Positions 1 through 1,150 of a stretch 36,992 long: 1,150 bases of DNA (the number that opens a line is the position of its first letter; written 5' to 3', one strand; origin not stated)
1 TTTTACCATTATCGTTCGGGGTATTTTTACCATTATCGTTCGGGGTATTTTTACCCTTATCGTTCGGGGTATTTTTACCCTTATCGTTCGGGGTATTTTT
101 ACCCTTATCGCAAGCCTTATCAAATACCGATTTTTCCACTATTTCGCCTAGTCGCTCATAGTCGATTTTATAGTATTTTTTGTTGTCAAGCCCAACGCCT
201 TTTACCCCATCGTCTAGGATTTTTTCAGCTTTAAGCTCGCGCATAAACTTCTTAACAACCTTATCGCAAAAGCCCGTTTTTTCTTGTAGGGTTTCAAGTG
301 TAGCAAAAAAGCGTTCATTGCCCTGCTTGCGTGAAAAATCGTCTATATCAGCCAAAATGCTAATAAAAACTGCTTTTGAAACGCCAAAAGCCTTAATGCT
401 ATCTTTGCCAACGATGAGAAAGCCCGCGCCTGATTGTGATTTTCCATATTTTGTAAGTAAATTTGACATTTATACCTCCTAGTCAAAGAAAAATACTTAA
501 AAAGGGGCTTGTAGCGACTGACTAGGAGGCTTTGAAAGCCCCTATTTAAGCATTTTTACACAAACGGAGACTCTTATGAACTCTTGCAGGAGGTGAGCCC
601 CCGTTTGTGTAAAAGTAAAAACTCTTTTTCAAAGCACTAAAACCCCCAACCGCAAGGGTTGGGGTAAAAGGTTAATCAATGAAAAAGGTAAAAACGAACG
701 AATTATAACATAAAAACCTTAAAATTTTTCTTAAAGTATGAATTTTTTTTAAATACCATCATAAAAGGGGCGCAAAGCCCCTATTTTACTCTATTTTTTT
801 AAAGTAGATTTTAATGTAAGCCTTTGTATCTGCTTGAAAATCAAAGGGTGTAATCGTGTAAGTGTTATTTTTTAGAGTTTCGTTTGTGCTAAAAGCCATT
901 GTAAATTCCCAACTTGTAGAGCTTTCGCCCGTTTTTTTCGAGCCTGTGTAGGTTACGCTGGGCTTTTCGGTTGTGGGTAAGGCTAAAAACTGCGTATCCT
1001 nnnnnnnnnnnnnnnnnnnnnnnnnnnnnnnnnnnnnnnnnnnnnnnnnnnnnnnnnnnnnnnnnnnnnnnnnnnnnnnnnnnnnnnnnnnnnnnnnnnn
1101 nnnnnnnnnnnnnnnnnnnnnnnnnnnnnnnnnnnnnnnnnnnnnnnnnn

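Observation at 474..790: Rep gene leader: a promoter followed by a terminator hairpin whose loop carries an exact 11-nt anti-Shine-Dalgarno sequence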

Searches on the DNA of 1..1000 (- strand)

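Call 6: search_dna_similar(query=window:1-1000:-, collection=phages, mode=distant, max_rows=30)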
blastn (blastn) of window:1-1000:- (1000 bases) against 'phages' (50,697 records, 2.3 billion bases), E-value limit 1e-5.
No match.
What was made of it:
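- Tried and rejected: blastn of the region against GenBank phages found no match (call 6).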

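Call 40: search_rna_families(source=window, start=400, end=850, threshold=evalue, max_evalue=10)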
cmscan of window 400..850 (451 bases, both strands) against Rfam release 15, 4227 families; matches with E-value up to 10: 24.
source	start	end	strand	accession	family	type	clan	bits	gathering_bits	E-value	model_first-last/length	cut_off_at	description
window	638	724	-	RF01401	rseX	Gene; sRNA;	-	24.7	50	0.71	1-94/94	no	rseX Hfq binding RNA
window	456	532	-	RF02450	ncr1175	Gene; sRNA;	-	23.4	60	0.052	1-110/110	no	Bacillus sRNA ncr1175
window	554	614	-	RF04128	MIR8562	Gene; miRNA;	-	23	211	0.041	1-242/242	no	MIR8562 microRNA precursor family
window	709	796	-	RF02434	SpF39_sRNA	Gene; sRNA;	-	22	60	2.3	1-109/109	no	Streptococcus sRNA SpF39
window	486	557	+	RF03761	mir-5897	Gene; miRNA;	-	21.4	90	0.048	1-84/84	no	mir-5897 microRNA precursor family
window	635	730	-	RF02846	Ref84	Gene; antisense;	-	19.2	52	6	1-87/87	no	Enterococcus sRNA 84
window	554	614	+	RF04128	MIR8562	Gene; miRNA;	-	19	211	0.32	1-242/242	no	MIR8562 microRNA precursor family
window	705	788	+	RF02379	csRNA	Gene; sRNA;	-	18.5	57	6.6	1-93/93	no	Cia-dependent small RNA csRNA1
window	636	682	-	RF02837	anti-hemB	Gene; sRNA;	-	17.8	49.5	0.1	1-81/81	no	Burkholderia RNA 7 (anti-hemB)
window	557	694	+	RF00561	SNORA40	Gene; snRNA; snoRNA; HACA-box;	-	17.4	51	1.7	1-128/128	no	Small nucleolar RNA SNORA40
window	476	569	-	RF03616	MIR1888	Gene; miRNA;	-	17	72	1.9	1-101/101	no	MIR1888 microRNA precursor family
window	548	640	+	RF03026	RT-5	Gene; sRNA;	-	15.8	45.7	2.1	1-104/104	no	RT-5 RNA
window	745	829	+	RF02555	hveRNA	Gene; rRNA;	-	15.5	90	8.4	1-124/124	no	mt-5S-like H. vermiformis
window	473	563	+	RF03020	RT-17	Gene; sRNA;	-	15.3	40.4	3.5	1-95/95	no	RT-17 RNA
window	695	787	+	RF00082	SraG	Gene; sRNA;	-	15.3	50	3.9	1-177/177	no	SraG RNA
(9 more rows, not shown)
